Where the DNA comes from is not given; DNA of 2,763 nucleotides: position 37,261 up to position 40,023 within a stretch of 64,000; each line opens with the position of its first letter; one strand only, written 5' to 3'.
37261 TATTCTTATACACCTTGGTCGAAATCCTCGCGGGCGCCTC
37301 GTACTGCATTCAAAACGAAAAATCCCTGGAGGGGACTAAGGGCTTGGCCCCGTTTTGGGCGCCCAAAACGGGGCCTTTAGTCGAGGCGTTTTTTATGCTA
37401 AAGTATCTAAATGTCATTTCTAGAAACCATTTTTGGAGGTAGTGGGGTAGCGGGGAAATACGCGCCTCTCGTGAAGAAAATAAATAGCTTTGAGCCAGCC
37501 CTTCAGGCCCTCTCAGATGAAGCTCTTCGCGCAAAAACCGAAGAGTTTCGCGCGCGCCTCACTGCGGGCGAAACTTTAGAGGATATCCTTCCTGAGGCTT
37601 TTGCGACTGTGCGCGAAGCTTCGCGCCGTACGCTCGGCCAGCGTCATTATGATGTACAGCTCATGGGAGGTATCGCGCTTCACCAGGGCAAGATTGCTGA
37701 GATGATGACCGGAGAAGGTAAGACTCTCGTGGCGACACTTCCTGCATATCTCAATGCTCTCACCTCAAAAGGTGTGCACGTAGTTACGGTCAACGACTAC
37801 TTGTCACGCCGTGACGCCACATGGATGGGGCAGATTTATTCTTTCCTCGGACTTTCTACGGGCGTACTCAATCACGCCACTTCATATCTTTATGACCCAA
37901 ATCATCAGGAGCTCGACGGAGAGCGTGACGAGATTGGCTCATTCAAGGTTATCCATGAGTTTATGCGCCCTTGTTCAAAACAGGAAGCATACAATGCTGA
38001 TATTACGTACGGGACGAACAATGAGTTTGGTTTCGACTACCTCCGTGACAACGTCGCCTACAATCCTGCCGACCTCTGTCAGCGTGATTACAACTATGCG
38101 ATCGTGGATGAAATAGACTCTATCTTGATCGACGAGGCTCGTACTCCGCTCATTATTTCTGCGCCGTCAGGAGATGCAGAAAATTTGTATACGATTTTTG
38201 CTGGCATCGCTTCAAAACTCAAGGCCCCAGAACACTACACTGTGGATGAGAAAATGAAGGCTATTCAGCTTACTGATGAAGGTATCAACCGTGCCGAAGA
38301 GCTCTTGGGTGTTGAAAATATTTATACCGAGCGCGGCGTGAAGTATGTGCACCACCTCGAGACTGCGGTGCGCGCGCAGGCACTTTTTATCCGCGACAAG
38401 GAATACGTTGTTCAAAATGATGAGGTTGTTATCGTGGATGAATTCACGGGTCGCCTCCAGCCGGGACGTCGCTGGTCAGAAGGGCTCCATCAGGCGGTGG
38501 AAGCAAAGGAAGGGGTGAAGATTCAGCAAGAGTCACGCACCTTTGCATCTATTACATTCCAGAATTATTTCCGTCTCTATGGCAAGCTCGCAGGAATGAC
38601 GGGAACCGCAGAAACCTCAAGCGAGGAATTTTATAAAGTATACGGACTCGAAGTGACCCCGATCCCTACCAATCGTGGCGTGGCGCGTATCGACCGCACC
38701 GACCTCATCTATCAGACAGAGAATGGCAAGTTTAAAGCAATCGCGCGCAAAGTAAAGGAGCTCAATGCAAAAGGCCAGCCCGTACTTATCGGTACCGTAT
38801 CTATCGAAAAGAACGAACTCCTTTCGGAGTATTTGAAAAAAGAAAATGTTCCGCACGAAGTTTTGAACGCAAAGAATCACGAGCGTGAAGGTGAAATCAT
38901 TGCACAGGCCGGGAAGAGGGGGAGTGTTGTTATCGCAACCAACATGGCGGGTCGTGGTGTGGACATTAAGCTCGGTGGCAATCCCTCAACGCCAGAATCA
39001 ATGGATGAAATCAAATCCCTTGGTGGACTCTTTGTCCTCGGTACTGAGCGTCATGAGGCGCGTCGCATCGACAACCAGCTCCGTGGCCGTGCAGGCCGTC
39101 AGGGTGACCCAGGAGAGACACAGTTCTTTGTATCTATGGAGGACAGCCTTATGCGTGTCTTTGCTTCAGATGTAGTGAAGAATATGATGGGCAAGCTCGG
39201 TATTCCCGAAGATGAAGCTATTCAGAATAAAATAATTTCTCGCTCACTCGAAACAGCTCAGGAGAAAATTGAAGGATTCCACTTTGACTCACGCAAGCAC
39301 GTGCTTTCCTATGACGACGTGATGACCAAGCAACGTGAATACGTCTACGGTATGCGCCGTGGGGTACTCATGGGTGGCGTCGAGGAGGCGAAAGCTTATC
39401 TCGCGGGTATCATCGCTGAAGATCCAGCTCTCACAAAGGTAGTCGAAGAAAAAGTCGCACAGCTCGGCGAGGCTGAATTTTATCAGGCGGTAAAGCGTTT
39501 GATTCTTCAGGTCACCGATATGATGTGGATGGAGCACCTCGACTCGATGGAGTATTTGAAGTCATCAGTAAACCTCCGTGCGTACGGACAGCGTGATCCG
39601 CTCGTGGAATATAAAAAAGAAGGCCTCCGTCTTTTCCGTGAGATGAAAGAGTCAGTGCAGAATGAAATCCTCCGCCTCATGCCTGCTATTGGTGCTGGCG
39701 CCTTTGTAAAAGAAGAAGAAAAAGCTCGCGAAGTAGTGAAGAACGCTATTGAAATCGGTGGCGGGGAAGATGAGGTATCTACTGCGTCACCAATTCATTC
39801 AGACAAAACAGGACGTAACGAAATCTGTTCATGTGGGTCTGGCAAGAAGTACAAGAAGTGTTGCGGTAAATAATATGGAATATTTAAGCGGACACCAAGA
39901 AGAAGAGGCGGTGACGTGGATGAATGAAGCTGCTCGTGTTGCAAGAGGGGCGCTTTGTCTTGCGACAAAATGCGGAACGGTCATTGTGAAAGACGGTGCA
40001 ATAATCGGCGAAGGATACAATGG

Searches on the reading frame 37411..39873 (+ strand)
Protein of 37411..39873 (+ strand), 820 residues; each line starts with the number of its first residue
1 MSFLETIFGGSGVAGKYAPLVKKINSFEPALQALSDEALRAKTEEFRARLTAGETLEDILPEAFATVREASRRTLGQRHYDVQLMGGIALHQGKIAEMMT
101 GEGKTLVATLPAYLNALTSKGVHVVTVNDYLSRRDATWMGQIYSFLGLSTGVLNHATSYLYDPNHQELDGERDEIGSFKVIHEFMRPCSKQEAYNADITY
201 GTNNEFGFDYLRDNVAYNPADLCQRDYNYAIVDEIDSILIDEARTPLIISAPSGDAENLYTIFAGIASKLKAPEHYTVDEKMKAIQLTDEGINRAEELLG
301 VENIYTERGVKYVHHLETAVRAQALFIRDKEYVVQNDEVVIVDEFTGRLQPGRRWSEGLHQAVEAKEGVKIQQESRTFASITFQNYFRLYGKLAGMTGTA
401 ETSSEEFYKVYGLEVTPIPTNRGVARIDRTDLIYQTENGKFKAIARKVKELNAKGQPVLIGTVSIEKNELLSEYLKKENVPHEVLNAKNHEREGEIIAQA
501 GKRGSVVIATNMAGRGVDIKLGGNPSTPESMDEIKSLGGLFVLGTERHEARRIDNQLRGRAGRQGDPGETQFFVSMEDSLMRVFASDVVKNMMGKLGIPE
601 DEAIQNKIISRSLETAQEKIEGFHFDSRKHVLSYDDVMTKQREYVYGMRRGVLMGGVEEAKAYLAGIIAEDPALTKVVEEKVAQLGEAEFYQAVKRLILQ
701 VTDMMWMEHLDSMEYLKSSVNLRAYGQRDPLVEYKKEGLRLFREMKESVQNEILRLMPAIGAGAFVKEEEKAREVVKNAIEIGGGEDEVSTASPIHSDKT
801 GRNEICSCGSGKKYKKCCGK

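Call 34: search_protein_families(library=pfam, proteins=[window:37411-39873:+], max_evalue=0.0001)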
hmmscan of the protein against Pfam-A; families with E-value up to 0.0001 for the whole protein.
window:37411-39873:+ (820 aa): 6 families
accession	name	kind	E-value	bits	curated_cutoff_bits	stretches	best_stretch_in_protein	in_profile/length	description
PF07517.20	SecA_DEAD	-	1.9e-122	408.5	24.6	1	16-407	15-289/290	SecA DEAD-like domain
PF21090.3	P-loop_SecA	-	7.6e-80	267.8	27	2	424-526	2-104/205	SecA P-loop domain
PF07516.18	SecA_SW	-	1.2e-44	153.3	26.7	2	674-757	115-196/200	SecA Wing and Scaffold domain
PF01043.26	SecA_PP_bind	-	1.1e-39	135.9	23.5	1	256-364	2-110/110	SecA preprotein cross-linking domain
PF02810.21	SEC-C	-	5.4e-07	29.8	20.4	1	802-820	1-19/19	SEC-C motif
PF00271.37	Helicase_C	-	6e-05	23.7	23.5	0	444-565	6-110/110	Helicase conserved C-terminal domain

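Call 63: find_homologous_proteins(query=window:37411-39873:+, max_evalue=1e-50)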
Query window:37411-39873:+ (820 aa): 8000 proteins with E <= 1e-50 among 8000 candidates; the best 120 are listed.
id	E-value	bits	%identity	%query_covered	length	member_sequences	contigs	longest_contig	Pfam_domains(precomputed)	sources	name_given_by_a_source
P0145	0.0e+0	1835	100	100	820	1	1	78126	PF07517.21,PF07516.19,PF21090.4,PF02810.22,PF01043.27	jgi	jgi:preprotein translocase subunit SecA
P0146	0.0e+0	1725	93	100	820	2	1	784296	PF07517.21,PF07516.19,PF21090.4,PF02810.22,PF01043.27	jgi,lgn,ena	-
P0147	0.0e+0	1693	90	99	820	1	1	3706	PF07517.21,PF07516.19,PF21090.4,PF02810.22,PF01043.27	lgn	-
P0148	0.0e+0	1676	90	99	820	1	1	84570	PF07517.21,PF07516.19,PF21090.4,PF02810.22,PF01043.27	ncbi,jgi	ncbi:MAG: preprotein translocase subunit SecA [Candidatus Paceibacterota bacterium]|jgi:preprotein t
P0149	0.0e+0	1669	90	100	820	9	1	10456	PF07517.21,PF07516.19,PF21090.4,PF02810.22,PF01043.27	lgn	-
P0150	0.0e+0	1659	89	100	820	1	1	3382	PF07517.21,PF07516.19,PF21090.4,PF02810.22,PF01043.27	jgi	-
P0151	0.0e+0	1658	89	99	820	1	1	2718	PF07517.21,PF07516.19,PF21090.4,PF02810.22,PF01043.27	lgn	-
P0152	0.0e+0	1655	89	100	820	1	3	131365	PF07517.21,PF07516.19,PF21090.4,PF02810.22,PF01043.27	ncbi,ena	-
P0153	0.0e+0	1654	89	100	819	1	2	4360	PF07517.21,PF07516.19,PF21090.4,PF02810.22,PF01043.27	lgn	-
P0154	0.0e+0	1653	89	100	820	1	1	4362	PF07517.21,PF07516.19,PF21090.4,PF02810.22,PF01043.27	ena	-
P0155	0.0e+0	1651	89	100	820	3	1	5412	PF07517.21,PF07516.19,PF21090.4,PF02810.22,PF01043.27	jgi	-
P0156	0.0e+0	1648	88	100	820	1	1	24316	PF07517.21,PF07516.19,PF21090.4,PF02810.22,PF01043.27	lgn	-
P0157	0.0e+0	1641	88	100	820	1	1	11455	PF07517.21,PF07516.19,PF21090.4,PF02810.22,PF01043.27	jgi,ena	-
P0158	0.0e+0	1636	88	100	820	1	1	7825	PF07517.21,PF07516.19,PF21090.4,PF02810.22,PF01043.27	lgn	-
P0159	0.0e+0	1633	88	100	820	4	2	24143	PF07517.21,PF07516.19,PF21090.4,PF02810.22,PF01043.27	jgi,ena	-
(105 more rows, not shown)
